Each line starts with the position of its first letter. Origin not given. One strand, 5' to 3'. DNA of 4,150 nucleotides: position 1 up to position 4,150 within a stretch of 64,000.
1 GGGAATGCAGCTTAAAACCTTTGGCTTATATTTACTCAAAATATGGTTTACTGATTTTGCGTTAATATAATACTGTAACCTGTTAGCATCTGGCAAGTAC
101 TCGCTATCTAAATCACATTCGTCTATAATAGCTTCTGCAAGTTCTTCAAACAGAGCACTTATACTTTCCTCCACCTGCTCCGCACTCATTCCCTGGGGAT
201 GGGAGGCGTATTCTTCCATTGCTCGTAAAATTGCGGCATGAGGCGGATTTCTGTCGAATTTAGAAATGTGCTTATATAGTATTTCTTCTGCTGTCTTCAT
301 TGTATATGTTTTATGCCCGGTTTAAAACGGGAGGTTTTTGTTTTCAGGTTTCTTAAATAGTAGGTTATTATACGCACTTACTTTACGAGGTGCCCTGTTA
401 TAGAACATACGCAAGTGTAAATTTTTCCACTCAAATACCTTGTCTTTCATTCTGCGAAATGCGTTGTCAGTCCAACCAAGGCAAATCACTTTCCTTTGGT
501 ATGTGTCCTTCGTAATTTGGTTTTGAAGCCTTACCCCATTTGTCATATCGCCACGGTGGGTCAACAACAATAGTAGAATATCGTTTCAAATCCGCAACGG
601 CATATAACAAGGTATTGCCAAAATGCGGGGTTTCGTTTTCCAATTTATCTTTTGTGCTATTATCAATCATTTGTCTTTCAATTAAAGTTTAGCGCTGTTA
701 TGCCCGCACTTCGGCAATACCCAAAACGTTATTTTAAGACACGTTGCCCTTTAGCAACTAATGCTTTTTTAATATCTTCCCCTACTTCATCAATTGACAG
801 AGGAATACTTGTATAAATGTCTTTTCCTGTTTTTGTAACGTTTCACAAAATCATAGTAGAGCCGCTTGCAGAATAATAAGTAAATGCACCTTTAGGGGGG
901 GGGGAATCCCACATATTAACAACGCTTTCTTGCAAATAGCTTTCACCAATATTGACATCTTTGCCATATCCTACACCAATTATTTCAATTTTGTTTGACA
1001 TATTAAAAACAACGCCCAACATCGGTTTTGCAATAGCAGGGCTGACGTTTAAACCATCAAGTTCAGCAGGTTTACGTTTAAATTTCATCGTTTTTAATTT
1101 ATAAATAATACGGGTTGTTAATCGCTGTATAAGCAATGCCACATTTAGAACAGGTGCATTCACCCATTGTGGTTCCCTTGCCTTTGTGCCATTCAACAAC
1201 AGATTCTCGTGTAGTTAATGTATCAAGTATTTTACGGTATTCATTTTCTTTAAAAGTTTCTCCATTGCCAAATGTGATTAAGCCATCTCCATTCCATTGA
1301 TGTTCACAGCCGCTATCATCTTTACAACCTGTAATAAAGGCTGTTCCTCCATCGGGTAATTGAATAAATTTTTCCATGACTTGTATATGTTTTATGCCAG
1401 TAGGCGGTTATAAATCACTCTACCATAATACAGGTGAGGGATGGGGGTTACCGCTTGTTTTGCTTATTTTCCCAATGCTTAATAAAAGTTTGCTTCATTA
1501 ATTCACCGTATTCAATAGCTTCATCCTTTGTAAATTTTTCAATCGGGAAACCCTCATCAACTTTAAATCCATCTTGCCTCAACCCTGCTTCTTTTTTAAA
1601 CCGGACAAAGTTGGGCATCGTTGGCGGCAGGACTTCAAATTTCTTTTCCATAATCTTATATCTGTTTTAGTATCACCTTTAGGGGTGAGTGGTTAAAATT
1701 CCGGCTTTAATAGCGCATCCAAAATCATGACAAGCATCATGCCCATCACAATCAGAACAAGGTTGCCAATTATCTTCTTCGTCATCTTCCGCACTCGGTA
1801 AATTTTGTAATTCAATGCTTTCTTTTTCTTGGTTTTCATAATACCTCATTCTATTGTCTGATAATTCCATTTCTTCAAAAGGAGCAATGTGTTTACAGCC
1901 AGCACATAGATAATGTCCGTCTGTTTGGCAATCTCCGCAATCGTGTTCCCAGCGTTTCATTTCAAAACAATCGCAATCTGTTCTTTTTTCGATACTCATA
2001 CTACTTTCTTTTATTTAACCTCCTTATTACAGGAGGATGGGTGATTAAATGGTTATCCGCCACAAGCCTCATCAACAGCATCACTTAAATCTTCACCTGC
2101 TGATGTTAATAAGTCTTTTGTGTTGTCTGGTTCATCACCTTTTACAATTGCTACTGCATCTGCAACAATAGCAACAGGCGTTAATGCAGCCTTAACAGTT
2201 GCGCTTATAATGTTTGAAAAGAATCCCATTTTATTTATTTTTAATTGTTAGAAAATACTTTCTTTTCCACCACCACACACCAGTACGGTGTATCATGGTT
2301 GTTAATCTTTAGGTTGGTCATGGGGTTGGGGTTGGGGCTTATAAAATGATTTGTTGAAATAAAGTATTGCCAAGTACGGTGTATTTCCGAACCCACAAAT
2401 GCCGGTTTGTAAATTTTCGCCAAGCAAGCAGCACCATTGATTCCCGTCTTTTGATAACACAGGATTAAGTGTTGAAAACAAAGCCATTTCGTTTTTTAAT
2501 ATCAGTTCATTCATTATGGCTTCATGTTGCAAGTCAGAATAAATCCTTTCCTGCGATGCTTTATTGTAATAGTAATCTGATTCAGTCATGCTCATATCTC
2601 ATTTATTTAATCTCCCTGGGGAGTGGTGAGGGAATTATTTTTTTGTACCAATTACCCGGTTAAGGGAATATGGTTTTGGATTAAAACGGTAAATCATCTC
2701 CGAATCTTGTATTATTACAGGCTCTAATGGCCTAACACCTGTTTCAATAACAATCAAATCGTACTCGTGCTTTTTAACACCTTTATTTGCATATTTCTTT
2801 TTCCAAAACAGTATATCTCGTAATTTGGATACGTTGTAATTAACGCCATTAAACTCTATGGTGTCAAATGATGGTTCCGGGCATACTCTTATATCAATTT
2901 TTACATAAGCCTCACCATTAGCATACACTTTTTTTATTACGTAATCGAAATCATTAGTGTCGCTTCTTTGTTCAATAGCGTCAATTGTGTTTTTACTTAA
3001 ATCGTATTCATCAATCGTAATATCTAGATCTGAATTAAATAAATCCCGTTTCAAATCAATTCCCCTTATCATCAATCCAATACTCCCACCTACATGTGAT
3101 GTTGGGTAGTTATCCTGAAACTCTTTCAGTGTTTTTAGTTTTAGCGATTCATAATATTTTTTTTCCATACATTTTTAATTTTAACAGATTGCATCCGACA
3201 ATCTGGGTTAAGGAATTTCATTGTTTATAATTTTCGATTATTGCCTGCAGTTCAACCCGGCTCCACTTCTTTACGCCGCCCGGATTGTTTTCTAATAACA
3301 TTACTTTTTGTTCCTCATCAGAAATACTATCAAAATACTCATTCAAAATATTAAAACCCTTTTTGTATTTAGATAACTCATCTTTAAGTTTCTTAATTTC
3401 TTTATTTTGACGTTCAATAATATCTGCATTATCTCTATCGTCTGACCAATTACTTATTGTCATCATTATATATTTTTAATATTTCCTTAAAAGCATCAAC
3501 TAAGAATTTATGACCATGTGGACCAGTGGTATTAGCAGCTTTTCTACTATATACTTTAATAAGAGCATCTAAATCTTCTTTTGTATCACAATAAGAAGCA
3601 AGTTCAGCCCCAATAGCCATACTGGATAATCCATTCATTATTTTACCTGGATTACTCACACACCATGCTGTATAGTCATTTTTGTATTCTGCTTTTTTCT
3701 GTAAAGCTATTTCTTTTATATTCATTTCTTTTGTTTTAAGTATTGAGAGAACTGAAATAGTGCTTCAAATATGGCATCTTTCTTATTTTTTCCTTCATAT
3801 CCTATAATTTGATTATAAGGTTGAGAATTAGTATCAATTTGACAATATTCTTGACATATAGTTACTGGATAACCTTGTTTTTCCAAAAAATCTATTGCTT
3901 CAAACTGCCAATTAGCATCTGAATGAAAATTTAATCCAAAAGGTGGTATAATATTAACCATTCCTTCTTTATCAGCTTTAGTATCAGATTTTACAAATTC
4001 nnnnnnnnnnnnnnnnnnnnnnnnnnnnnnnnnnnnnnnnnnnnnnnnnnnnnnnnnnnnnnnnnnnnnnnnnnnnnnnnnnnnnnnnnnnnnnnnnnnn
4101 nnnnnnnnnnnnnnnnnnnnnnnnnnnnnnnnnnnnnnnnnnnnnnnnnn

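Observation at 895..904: G10 homopolymer inside a CDS in a ~30% GC genome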

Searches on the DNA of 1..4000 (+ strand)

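Call 5: search_dna_similar(query=window:1-4000:+, collection=phages, mode=near, max_rows=30)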
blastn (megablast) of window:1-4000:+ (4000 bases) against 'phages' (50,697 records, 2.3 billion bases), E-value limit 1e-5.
No match.

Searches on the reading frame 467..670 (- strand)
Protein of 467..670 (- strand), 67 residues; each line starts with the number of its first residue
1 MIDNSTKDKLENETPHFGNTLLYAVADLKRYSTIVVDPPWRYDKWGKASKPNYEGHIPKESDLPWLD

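Call 6: search_protein_families(library=phrogs, proteins=[window:470-670:-], max_evalue=0.01)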
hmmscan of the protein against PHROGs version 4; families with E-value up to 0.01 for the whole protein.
seq(67 aa): 1 family
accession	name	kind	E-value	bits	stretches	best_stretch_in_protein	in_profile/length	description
phrog_359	-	other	0.00017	22.2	1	14-50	105-141/329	DNA methyltransferase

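Call 23: search_protein_families(library=pfam, proteins=[window:467-670:-], max_evalue=0.1)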
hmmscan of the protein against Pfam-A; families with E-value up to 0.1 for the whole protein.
window:467-670:- (67 aa): 0 families

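Call 53: search_protein_families(library=pfam, proteins=[window:470-670:-], max_evalue=10)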
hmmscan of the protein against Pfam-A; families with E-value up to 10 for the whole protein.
seq(67 aa): 0 families

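Call 54: find_encoding_contigs(protein=window:470-670:-, flank=5000, max_places=10)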
Protein seq(67 aa) (67 aa): no gene with exactly this product is on record in the collection.

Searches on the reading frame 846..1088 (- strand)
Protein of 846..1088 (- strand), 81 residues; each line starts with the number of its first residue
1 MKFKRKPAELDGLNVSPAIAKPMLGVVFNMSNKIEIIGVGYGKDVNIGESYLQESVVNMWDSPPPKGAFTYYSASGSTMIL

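Call 6: search_protein_families(library=phrogs, proteins=[window:846-1088:-], max_evalue=0.01)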
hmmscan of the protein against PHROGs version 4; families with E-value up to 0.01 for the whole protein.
seq(81 aa): 0 families

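Call 20: find_encoding_contigs(protein=window:846-1088:-, flank=10000, max_places=10)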
Protein seq(81 aa) (81 aa): no gene with exactly this product is on record in the collection.

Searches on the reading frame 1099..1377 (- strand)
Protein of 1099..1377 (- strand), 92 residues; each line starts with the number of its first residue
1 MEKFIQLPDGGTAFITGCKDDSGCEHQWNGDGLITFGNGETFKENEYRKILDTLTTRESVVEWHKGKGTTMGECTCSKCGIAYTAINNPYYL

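Call 6: search_protein_families(library=phrogs, proteins=[window:1102-1377:-], max_evalue=0.01)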
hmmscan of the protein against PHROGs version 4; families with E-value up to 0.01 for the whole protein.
seq(92 aa): 0 families

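Call 21: find_encoding_contigs(protein=window:1102-1377:-, flank=10000, max_places=10)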
Protein seq(92 aa) (92 aa): 1 contig read that carries it; 1 place shown.
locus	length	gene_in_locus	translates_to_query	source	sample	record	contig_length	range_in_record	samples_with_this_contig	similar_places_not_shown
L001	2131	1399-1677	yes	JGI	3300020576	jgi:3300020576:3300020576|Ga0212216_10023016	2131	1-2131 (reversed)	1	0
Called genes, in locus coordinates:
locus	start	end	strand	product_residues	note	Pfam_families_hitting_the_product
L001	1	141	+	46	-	?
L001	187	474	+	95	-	-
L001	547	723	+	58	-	-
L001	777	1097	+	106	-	-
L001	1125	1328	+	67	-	-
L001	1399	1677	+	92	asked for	-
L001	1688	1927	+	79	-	-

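Call 23: search_protein_families(library=pfam, proteins=[window:1099-1377:-], max_evalue=0.1)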
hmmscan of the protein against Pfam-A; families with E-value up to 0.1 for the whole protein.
window:1099-1377:- (92 aa): 1 family
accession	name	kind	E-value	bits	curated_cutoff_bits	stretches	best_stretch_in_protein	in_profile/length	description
PF00123.25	Hormone_2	-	0.073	13.5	21.2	0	45-58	8-21/28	Peptide hormone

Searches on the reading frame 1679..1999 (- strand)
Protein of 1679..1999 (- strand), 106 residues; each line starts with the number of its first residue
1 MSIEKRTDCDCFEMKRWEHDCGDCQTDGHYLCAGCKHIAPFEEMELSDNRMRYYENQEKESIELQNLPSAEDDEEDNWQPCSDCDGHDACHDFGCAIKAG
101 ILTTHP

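Call 23: search_protein_families(library=pfam, proteins=[window:1679-1999:-], max_evalue=0.1)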
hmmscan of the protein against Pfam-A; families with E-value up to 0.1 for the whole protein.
window:1679-1999:- (106 aa): 0 families

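Call 60: find_encoding_contigs(protein=window:1679-1999:-, flank=6000, max_places=10)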
Protein window:1679-1999:- (106 aa): 1 contig read that carries it; 1 place shown.
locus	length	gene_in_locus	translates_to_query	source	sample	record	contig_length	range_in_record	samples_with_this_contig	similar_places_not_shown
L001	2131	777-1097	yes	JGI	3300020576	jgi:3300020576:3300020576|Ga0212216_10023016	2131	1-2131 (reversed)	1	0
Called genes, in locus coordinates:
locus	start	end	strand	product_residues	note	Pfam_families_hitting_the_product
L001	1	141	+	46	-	?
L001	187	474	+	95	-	-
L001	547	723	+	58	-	-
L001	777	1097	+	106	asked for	-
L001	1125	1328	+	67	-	-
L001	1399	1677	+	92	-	-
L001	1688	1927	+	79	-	-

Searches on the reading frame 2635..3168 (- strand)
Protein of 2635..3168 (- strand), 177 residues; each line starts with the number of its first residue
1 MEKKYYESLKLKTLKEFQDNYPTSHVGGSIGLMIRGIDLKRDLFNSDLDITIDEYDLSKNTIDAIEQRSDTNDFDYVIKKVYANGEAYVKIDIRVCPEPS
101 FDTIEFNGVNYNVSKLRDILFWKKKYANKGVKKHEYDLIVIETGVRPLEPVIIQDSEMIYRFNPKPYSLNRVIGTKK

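Call 23: search_protein_families(library=pfam, proteins=[window:2635-3168:-], max_evalue=0.1)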
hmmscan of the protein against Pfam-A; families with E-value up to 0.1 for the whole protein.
window:2635-3168:- (177 aa): 0 families

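Call 59: find_encoding_contigs(protein=window:2635-3168:-, flank=6000, max_places=10)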
Protein window:2635-3168:- (177 aa): 1 contig read that carries it; 1 place shown.
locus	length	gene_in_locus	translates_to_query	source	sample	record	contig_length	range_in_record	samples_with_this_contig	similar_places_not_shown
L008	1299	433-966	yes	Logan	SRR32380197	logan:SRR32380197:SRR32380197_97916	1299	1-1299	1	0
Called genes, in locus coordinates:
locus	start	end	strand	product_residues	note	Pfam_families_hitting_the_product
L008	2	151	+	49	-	?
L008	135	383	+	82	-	-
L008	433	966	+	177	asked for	-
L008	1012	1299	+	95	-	?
